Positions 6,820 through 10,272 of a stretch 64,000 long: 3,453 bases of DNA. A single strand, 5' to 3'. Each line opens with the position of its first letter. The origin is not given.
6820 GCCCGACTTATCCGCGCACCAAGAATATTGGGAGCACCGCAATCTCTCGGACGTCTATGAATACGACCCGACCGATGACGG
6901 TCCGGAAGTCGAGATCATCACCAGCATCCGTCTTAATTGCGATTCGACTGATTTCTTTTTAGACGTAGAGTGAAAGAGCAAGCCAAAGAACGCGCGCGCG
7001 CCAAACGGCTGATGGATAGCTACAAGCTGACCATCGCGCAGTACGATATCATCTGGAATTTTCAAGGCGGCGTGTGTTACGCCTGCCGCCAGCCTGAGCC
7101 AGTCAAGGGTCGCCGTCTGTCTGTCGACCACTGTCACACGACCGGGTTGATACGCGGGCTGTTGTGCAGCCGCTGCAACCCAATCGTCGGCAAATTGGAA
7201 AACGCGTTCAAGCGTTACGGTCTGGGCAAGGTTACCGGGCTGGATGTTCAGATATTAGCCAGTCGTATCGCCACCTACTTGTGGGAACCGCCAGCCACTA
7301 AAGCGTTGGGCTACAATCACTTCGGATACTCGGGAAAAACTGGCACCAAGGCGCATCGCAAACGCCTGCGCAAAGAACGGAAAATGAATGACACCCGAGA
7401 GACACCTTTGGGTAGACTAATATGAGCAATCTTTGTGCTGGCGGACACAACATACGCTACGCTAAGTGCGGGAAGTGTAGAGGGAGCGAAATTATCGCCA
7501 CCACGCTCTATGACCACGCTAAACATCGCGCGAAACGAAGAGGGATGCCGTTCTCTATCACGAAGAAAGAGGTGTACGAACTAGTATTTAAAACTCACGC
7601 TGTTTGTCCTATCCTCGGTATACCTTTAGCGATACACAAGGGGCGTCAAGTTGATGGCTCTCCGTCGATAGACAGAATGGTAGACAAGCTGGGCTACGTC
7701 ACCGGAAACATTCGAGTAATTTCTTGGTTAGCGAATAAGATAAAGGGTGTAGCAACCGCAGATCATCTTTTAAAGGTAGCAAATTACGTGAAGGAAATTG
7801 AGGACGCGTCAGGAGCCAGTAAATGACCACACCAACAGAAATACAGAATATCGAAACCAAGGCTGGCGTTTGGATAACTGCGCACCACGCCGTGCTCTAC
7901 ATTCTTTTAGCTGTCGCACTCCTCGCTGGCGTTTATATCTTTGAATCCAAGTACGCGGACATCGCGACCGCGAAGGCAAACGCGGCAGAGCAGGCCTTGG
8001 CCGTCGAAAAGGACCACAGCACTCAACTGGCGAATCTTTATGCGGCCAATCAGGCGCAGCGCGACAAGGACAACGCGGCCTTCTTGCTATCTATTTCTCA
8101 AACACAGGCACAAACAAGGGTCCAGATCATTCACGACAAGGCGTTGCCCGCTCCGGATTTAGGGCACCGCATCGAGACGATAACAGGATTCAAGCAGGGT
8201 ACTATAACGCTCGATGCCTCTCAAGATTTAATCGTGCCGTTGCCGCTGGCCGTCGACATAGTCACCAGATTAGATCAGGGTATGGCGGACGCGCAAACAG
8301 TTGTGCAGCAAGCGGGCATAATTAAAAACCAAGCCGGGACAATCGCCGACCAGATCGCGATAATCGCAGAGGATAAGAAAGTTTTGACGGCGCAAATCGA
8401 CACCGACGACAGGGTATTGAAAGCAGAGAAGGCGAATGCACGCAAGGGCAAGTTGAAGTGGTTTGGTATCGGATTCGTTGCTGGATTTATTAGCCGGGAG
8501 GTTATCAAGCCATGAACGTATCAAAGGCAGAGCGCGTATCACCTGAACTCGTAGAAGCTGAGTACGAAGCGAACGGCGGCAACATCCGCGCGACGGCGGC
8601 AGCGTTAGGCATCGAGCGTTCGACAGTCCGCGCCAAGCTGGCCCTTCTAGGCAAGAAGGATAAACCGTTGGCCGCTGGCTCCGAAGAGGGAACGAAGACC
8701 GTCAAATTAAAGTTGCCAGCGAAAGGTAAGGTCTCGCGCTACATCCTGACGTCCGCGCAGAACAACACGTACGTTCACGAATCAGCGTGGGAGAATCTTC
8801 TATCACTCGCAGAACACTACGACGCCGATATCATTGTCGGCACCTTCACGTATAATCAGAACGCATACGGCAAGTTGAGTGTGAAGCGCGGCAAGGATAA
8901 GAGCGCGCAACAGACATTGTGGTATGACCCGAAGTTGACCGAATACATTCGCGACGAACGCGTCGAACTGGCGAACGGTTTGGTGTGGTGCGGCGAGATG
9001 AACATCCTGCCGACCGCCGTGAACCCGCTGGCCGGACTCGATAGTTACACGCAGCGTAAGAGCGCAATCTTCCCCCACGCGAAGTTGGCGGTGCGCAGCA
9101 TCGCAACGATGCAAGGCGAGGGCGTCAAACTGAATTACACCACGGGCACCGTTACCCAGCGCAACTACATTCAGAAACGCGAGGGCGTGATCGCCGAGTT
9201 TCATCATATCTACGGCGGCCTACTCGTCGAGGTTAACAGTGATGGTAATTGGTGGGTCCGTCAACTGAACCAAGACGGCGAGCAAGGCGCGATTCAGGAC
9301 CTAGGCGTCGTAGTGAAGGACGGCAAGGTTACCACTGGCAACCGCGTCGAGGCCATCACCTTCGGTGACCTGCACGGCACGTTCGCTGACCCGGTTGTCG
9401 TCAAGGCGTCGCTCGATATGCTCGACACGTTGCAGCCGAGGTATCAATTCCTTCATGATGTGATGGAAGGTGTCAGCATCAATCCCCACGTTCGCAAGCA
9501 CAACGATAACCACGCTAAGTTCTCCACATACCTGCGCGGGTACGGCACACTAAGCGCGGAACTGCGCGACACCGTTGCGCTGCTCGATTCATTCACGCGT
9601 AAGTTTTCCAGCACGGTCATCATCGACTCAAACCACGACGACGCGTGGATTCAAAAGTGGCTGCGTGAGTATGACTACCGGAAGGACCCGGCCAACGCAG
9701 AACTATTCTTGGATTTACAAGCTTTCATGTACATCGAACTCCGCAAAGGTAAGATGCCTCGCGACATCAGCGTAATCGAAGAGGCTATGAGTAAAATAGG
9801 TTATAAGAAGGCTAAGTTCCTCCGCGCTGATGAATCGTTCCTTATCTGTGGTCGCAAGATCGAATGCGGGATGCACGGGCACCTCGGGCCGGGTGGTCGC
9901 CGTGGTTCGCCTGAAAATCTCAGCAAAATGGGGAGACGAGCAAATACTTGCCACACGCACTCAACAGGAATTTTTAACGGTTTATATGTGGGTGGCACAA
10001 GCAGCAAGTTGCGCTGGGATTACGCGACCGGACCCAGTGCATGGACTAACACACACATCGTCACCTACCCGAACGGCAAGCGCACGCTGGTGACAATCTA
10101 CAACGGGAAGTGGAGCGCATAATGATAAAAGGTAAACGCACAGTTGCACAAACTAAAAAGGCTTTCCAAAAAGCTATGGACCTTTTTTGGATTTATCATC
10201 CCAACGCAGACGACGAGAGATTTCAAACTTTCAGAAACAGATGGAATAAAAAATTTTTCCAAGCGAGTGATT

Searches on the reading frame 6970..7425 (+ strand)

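Call 33: search_protein_families(library=pfam, proteins=[window:6970-7425:+], max_evalue=0.01)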
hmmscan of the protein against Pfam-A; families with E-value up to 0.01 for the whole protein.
window:6970-7425:+ (151 aa): 1 family
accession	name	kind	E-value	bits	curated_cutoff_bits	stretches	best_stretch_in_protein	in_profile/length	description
PF02945.21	Endonuclease_7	-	3.8e-20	72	23.6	1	13-81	3-71/82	Recombination endonuclease VII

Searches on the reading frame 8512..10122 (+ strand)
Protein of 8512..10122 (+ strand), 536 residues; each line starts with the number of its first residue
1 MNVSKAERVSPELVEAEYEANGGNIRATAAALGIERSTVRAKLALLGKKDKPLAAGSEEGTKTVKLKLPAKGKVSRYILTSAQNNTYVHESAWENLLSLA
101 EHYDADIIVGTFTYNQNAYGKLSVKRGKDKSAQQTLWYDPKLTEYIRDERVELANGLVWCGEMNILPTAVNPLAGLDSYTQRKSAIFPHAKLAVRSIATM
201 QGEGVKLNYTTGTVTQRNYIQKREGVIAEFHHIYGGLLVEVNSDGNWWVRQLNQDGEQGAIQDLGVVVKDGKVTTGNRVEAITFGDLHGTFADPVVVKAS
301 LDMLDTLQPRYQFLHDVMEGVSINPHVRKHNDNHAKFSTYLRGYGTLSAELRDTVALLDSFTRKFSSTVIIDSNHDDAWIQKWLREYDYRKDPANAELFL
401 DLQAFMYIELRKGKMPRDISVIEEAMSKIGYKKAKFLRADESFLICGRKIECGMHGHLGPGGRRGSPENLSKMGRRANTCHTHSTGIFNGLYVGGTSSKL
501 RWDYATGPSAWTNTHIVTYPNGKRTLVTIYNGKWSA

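Call 8: search_protein_families(library=phrogs, proteins=[window:8512-10122:+], max_evalue=0.001)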
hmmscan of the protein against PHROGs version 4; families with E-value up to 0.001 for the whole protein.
window:8512-10122:+ (536 aa): 1 family
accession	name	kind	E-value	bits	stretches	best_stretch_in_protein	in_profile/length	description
phrog_1745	-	other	1.8e-164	549.4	1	44-535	60-541/542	DNA transfer protein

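Call 26: search_dna_similar(query=window:8512-10122:+, collection=phages, mode=protein, max_rows=25)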
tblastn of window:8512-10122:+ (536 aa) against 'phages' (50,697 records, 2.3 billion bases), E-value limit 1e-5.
Records with a match: 1134; places in all: 1264; records where one place covers at least 80% of the query: 1119.
Best place of each record, by identity: <60% 1134.
By first word of the organism name: Vibrio 368; Salmonella 274; Escherichia 127; Klebsiella 81; Flavobacterium 68; Caulobacter 39; Rhizobium 29; Phage 13; Cellulophaga 12; Bacteriophage 11; and 42 more.
By host as written in the record: - 358; Flavobacterium sp. BAL314 68; Escherichia coli 42; Salmonella enterica subsp. enterica serovar Enteritidis PT1 39; Vibrio harveyi BAA-1116 36; Klebsiella pneumoniae 25; Salmonella sp. 24; Salmonella enterica 23; and 223 more.
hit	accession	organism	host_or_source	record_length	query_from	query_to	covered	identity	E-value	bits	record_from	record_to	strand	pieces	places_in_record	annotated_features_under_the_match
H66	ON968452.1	Pseudanabaena phage Pan1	Pseudanabaena sp.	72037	2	536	100%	45.4%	2e-142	459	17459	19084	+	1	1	DNA transfer protein | hypothetical protein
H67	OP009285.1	Rhodobacter phage RcRudolph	Rhodobacter capsulatus YW1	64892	48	536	91%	49.5%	8e-145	466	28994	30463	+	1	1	hypothetical protein (x2)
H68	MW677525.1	Rhodobacter phage RcSimone-Hastad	Rhodobacter capsulatus SB1003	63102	48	536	91%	49.1%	1e-143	462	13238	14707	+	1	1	12: hypothetical protein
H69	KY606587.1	Dinoroseobacter phage vB_DshS-R5C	Dinoroseobacter shibae DFL12T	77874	10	536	98%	45.1%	3e-138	447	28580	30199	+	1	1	DNA transfer protein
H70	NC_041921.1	Dinoroseobacter phage vB_DshS-R5C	Dinoroseobacter shibae DFL12T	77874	10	536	98%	45.1%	3e-138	447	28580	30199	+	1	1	DNA transfer protein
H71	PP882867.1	Dinoroseobacter phage vB_DshS_R26L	Dinoroseobacter shibae DFL12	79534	9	534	98%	43.5%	4e-132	429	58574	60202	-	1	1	DNA transfer protein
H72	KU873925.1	Pseudomonas phage pf16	Pseudomonas putida PpG1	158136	29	536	95%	44.3%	3e-127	416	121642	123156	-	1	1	hypothetical protein (x2) | promoter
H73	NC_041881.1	Pseudomonas phage pf16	Pseudomonas putida PpG1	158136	29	536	95%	44.3%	3e-127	416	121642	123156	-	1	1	DNA transfer protein | promoter | hypothetical protein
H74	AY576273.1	Alphaproteobacteria phage PhiJL001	-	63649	23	536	96%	41.8%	2e-112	372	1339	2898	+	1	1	gp05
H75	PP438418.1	Microcystis phage Mwe-JY26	Microcystis wesenbergii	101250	23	536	96%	41.3%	1e-118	391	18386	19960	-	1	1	hypothetical protein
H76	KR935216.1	Rhodobacter phage RcRhea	Rhodobacter capsulatus YW1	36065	7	536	99%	38.5%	6e-106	354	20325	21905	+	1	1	hypothetical protein (x2)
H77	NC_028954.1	Rhodobacter phage RcRhea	Rhodobacter capsulatus YW1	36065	7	536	99%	38.5%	6e-106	354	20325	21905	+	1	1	DNA transfer protein | hypothetical protein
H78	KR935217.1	Rhodobacter phage RcCronus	Rhodobacter capsulatus YW1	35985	7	536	99%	38.5%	6e-106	354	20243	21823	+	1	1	A1-like protein | hypothetical protein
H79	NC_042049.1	Rhodobacter phage RcCronus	Rhodobacter capsulatus YW1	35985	7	536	99%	38.5%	6e-106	354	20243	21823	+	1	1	DNA transfer protein | hypothetical protein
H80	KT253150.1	Rhodobacter phage RcSaxon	Rhodobacter capsulatus YW1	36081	7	536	99%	38.5%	6e-106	354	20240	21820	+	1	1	hypothetical protein (x2)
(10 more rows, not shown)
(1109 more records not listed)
